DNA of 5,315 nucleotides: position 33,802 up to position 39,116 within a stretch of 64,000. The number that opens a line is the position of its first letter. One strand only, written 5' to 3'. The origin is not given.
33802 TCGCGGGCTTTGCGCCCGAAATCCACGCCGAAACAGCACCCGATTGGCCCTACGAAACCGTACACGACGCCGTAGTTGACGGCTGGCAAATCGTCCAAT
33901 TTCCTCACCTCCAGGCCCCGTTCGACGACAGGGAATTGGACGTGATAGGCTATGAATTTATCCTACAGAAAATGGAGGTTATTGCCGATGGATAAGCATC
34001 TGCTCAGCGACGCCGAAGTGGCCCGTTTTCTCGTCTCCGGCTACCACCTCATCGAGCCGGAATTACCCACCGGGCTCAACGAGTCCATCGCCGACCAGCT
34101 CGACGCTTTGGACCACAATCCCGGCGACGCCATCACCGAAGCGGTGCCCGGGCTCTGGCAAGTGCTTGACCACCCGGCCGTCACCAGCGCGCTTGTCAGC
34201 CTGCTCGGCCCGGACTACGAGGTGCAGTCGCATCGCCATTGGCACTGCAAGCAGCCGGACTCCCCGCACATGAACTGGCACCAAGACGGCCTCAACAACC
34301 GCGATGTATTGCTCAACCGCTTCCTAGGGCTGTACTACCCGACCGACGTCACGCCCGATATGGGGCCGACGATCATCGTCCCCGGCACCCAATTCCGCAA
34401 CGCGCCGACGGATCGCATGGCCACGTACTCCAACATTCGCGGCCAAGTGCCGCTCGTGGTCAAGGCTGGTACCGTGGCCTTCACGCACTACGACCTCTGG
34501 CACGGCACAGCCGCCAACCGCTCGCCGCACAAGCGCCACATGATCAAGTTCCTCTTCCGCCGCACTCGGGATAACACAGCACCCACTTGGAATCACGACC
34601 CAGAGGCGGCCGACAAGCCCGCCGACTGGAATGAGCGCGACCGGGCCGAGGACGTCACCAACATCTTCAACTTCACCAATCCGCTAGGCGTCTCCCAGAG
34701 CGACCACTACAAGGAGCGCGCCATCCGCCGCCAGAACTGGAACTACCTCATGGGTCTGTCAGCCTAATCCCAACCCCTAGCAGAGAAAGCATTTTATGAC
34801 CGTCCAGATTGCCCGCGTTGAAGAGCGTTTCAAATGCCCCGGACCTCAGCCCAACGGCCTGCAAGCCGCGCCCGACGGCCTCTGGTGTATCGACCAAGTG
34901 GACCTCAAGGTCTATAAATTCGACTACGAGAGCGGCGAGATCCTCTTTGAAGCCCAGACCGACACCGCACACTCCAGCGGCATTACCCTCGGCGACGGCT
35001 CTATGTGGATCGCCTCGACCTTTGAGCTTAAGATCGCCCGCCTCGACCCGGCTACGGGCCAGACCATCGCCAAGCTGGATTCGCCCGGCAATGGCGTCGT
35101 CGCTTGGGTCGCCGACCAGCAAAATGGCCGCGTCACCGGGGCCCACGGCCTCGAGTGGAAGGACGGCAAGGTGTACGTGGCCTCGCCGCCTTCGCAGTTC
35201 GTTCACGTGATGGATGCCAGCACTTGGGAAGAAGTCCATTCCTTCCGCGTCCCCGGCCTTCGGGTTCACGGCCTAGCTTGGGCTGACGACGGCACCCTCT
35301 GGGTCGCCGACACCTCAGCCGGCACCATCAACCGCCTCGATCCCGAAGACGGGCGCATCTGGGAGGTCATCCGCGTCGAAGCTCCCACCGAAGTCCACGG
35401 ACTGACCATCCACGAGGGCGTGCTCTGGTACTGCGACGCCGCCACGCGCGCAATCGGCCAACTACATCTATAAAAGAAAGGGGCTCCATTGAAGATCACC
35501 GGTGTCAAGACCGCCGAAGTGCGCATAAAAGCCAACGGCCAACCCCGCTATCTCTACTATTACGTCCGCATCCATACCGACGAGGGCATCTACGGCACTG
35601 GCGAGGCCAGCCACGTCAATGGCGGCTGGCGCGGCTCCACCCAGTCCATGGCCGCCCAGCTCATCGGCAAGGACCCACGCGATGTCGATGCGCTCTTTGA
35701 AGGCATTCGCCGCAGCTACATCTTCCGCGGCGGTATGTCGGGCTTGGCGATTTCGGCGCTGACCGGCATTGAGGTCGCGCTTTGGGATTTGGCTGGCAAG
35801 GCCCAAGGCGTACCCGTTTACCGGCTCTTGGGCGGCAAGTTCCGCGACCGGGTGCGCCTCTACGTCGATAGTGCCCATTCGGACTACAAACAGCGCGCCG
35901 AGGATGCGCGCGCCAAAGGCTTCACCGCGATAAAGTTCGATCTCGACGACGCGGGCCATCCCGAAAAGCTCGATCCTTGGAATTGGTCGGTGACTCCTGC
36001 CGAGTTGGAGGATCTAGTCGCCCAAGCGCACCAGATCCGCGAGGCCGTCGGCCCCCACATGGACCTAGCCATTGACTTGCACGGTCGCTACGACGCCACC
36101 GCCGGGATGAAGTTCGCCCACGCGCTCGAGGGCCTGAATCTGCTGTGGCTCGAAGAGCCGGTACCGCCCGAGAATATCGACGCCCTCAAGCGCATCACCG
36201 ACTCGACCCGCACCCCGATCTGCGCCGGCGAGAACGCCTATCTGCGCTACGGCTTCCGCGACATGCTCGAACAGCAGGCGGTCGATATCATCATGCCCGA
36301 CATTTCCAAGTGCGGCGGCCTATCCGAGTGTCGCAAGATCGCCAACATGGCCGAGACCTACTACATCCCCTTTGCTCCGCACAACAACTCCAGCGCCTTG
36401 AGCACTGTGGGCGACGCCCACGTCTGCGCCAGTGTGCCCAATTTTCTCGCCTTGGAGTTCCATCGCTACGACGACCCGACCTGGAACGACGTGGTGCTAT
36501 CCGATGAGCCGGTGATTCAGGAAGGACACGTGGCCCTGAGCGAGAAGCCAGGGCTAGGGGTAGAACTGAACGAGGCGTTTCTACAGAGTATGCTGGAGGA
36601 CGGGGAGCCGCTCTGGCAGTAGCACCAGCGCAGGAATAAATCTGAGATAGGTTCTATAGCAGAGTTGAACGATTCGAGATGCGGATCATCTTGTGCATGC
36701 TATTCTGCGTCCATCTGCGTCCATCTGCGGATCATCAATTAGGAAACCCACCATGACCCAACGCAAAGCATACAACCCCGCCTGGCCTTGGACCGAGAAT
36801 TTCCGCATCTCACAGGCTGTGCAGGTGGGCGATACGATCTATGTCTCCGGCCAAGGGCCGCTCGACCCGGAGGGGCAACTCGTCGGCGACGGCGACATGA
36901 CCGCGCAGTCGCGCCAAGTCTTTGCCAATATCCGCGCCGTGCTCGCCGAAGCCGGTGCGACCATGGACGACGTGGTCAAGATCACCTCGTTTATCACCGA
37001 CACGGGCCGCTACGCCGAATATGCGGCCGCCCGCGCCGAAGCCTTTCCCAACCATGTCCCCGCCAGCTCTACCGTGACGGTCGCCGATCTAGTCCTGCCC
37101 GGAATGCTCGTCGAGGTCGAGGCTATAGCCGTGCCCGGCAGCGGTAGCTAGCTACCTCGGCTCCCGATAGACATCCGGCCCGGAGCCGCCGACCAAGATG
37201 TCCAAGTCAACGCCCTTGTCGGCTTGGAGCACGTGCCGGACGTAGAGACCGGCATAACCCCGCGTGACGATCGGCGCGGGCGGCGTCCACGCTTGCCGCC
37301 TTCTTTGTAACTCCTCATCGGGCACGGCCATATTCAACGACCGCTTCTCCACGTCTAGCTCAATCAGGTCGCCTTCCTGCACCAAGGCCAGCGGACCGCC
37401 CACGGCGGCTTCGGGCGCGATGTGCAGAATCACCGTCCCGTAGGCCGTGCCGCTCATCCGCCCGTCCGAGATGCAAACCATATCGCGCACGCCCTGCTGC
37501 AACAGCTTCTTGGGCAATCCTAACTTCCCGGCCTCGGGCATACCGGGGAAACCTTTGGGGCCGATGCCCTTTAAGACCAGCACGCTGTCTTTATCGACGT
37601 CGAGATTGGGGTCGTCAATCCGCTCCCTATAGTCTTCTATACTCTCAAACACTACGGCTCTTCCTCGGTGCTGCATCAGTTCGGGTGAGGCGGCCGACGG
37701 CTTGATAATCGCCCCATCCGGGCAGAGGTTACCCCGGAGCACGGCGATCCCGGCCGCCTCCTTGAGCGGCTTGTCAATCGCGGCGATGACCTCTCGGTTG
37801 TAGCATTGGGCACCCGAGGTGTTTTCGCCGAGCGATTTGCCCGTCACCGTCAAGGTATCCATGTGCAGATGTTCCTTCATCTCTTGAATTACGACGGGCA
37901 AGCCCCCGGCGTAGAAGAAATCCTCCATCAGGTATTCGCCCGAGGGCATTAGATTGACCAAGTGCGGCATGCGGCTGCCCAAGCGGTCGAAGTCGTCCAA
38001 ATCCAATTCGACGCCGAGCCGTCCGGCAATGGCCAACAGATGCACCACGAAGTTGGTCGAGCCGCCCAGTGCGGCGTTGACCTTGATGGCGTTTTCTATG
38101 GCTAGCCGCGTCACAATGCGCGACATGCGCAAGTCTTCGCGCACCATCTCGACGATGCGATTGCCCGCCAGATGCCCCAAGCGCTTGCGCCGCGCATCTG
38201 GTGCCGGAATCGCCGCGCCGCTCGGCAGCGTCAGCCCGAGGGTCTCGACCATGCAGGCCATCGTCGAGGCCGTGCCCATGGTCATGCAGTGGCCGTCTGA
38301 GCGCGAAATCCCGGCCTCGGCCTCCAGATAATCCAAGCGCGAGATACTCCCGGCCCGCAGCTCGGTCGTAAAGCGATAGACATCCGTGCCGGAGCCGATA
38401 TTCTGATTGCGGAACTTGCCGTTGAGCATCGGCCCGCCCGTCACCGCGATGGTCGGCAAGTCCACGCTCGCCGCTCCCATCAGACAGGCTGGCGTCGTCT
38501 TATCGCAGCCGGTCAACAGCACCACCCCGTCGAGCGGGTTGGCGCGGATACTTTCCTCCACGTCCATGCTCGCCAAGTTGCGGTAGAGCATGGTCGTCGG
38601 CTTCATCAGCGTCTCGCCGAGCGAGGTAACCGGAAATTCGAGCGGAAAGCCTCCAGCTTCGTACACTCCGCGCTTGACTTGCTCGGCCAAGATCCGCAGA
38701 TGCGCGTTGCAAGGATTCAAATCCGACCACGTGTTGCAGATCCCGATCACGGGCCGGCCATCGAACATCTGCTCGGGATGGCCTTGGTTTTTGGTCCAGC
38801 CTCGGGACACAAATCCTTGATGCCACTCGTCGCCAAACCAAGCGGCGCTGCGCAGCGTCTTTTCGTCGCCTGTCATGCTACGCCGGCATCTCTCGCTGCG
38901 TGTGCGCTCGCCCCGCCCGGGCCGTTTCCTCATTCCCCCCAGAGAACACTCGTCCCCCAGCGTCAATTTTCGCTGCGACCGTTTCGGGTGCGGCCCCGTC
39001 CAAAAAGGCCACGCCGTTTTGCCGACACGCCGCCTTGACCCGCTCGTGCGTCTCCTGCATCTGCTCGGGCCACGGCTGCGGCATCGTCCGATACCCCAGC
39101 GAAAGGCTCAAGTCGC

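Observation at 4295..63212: Thirteen full-length PhyH-type Fe(II)/2OG dioxygenase paralogs plus two fragments in 64 kb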

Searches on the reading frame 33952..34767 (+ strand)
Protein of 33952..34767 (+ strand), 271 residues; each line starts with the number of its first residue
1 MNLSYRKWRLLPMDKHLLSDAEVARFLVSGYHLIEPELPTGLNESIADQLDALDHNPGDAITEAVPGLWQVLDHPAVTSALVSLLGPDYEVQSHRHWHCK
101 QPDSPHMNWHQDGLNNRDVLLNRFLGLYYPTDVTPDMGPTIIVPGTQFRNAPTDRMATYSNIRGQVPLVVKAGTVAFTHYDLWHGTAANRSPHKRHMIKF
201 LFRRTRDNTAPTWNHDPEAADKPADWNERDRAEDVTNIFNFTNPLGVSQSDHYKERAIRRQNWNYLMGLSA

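Call 3: search_protein_families(library=pfam, proteins=[window:33952-34767:+], max_evalue=0.01)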
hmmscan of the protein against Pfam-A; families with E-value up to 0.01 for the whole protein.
window:33952-34767:+ (271 aa): 1 family
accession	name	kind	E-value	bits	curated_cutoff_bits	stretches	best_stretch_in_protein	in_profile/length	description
PF05721.19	PhyH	-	8.1e-15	56.1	22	1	16-197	11-213/213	Phytanoyl-CoA dioxygenase (PhyH)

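Call 26: search_protein_families(library=ncbifam, proteins=[window:33952-34767:+], max_evalue=0.01)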
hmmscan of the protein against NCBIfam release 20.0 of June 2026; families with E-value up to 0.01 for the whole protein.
window:33952-34767:+ (271 aa): 0 families

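Call 73: search_solved_structures(query=window:33952-34767:+, max_evalue=0.01)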
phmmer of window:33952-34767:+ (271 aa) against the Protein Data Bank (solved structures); distinct sequences matched with E-value up to 0.01: 0.

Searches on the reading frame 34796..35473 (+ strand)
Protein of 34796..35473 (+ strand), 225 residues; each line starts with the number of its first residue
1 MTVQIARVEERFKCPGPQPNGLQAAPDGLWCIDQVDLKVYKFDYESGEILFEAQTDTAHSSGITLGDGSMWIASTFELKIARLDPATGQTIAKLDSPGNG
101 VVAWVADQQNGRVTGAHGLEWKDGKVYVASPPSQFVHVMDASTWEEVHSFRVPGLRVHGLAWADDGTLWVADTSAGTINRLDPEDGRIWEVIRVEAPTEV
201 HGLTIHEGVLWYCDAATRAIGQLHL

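Call 12: search_protein_families(library=pfam, proteins=[window:34796-35473:+], max_evalue=0.001)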
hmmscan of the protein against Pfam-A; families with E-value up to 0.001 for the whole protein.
window:34796-35473:+ (225 aa): 6 families
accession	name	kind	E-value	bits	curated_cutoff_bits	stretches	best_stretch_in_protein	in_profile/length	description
PF24684.1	Vgb_lyase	-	3.6e-10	39.6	50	1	147-223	173-249/290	Virginiamycin B lyase family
PF08450.18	SGL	-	1.2e-07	32.1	26.3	0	156-196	185-224/246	SMP-30/Gluconolactonase/LRE-like region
PF13360.13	PQQ_2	-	1.3e-06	28.7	27.6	1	35-188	81-229/233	Outer membrane protein assembly factor BamB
PF21959.2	DUF6923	-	3.4e-05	24.2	27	0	123-202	97-178/234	Repeat of unknown function (DUF6923)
PF12894.13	ANAPC4_WD40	-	4.3e-05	24.1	22.9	0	144-197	26-81/91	Anaphase-promoting complex subunit 4 WD40 domain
PF16819.11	DUF5074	-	0.00045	19.8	27.2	0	123-187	153-217/353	Domain of unknown function (DUF5074)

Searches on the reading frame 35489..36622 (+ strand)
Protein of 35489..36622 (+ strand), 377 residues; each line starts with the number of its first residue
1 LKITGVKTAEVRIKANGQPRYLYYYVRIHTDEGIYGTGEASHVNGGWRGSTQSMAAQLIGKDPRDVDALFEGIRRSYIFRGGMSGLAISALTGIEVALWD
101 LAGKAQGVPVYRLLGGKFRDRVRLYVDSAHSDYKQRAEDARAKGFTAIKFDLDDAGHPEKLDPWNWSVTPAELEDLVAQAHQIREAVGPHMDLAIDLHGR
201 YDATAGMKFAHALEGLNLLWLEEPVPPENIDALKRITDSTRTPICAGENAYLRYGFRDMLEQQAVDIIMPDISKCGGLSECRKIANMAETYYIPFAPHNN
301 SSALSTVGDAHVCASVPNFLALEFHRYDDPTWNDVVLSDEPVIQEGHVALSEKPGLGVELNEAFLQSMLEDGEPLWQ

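Call 13: search_protein_families(library=pfam, proteins=[window:35489-36622:+], max_evalue=0.001)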
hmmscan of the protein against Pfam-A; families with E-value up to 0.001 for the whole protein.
window:35489-36622:+ (377 aa): 2 families
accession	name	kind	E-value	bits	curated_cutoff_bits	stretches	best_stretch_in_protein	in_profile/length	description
PF13378.12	MR_MLE_C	-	4.2e-68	229.8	29.4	1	133-363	2-218/219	Enolase C-terminal domain-like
PF02746.21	MR_MLE_N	-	3.1e-16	60.1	22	1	23-115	28-117/117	Mandelate racemase / muconate lactonizing enzyme, N-terminal domain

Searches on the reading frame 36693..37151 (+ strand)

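Call 13: search_protein_families(library=pfam, proteins=[window:36693-37151:+], max_evalue=0.001)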
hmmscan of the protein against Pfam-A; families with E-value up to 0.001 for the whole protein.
window:36693-37151:+ (152 aa): 1 family
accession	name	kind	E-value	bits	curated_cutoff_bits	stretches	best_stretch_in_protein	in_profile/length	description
PF01042.26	Ribonuc_L-PSP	-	4.8e-35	120.6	27.3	1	40-147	12-120/121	Endoribonuclease L-PSP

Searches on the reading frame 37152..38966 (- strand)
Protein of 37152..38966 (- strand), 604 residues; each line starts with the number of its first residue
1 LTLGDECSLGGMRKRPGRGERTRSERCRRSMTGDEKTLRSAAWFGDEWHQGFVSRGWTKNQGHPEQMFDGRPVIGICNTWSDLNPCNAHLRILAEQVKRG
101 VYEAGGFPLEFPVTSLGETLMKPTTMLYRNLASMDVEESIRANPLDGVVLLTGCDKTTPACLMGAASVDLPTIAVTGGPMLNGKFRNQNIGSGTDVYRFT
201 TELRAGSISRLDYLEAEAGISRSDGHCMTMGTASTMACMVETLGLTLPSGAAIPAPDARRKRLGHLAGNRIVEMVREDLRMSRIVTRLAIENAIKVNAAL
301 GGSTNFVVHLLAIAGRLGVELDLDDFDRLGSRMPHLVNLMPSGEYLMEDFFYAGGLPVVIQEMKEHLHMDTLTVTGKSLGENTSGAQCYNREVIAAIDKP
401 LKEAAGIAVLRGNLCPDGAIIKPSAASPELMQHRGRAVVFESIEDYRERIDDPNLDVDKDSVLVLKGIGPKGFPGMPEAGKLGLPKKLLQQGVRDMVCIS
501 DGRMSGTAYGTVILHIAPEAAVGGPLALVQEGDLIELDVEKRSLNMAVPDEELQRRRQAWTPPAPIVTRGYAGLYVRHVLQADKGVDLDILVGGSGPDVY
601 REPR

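Call 13: search_protein_families(library=pfam, proteins=[window:37152-38966:-], max_evalue=0.001)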
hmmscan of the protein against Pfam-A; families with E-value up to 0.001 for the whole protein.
window:37152-38966:- (604 aa): 2 families
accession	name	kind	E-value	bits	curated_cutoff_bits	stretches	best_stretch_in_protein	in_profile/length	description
PF00920.27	ILVD_EDD_N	-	9.8e-112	373.6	27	1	71-382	1-316/316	Dihydroxy-acid/6-phosphogluconate dehydratase N-terminal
PF24877.1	ILV_EDD_C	-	2.7e-66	223.1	27.7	1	392-585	1-190/191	Dihydroxy-acid/6-phosphogluconate dehydratase C-terminal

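Call 20: find_related_loci(query=window:37152-38966:-, collection=genome_contigs, flank=3000)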
Query window:37152-38966:- (604 aa) in genome_contigs; peptide patterns used: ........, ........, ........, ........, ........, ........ (x = any residue, [..] = any of these).
599 stretches matched a pattern (row limit reached: there are more); 577 encode a relative of the query (tblastn E <= 1e-3); the best 80 are kept; 80 distinct loci.
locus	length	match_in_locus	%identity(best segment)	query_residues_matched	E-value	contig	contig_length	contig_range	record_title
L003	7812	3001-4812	94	1-604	0e+0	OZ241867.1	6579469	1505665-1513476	MAG: Candidatus Latescibacterota bacterium isolate 402c3f40-99c9-4ff8-b352-fabea084b2f7 genome assembly, chromosome: 1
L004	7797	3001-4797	95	6-604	0e+0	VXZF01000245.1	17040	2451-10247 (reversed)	MAG: Gemmatimonadetes bacterium isolate SB0670_bin_29 NODE_1557_length_17040_cov_8.651281, whole genome shotgun sequence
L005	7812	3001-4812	94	1-604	0e+0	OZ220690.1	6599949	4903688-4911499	MAG: Candidatus Latescibacterota bacterium isolate 4544edd8-ea3d-4877-aa30-594cc490bc13 genome assembly, chromosome: 1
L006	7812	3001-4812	94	3-604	0e+0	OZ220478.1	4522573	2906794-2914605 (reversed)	MAG: Candidatus Latescibacterota bacterium isolate 1cf545fa-d59a-4aa3-98d5-019dd537838a genome assembly, chromosome: 1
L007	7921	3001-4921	95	1-604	0e+0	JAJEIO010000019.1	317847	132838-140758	MAG: Candidatus Latescibacterota bacterium isolate p16x65bins.25 k141_948718, whole genome shotgun sequence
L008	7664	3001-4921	94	1-604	0e+0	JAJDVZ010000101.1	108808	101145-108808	MAG: Candidatus Latescibacterota bacterium isolate jk18x22bins.75 k141_70817, whole genome shotgun sequence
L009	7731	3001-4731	94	28-604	0e+0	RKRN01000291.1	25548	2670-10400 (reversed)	MAG: Candidatus Latescibacterota bacterium isolate PNGco_C_bin1 scaffold_193, whole genome shotgun sequence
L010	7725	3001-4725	95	30-604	0e+0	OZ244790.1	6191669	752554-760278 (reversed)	MAG: Candidatus Latescibacterota bacterium isolate 46c83e85-0880-45c6-8d78-79488e6eca4b genome assembly, chromosome: 1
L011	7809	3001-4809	90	1-604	0e+0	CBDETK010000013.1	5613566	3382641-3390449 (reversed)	MAG: Candidatus Latescibacterota bacterium isolate f082a9f0-9724-465d-94e5-cd8c9e52f731 genome assembly, contig: contig_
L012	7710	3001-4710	93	35-604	0e+0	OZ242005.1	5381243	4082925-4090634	MAG: Candidatus Latescibacterota bacterium isolate 4361563e-baaa-404a-b280-629f4181b36f genome assembly, chromosome: 1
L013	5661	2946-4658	81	34-604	0e+0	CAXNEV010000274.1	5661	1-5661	MAG: Candidatus Latescibacterota bacterium isolate TH-08apr19-86 genome assembly, contig: TH-08apr19-C36440, whole genom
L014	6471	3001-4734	80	18-604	0e+0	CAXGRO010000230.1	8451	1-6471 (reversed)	MAG TPA_asm: uncultured bacterium isolate ERR594323_concoct_206 genome assembly, contig: ERZ8580415.14635, whole genome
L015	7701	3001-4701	79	38-604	0e+0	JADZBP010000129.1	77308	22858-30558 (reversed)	MAG: Candidatus Latescibacterota bacterium isolate SJ679 c_000000669685, whole genome shotgun sequence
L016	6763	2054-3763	76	34-602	0e+0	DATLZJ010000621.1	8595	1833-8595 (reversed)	MAG TPA_asm: Caldilineaceae bacterium isolate SMAG_U13295 k141_108121, whole genome shotgun sequence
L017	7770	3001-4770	87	17-604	0e+0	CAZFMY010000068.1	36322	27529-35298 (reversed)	MAG TPA_asm: uncultured Gemmatimonadaceae bacterium isolate SRP077602_co9_658 genome assembly, contig: NODE_1055_length_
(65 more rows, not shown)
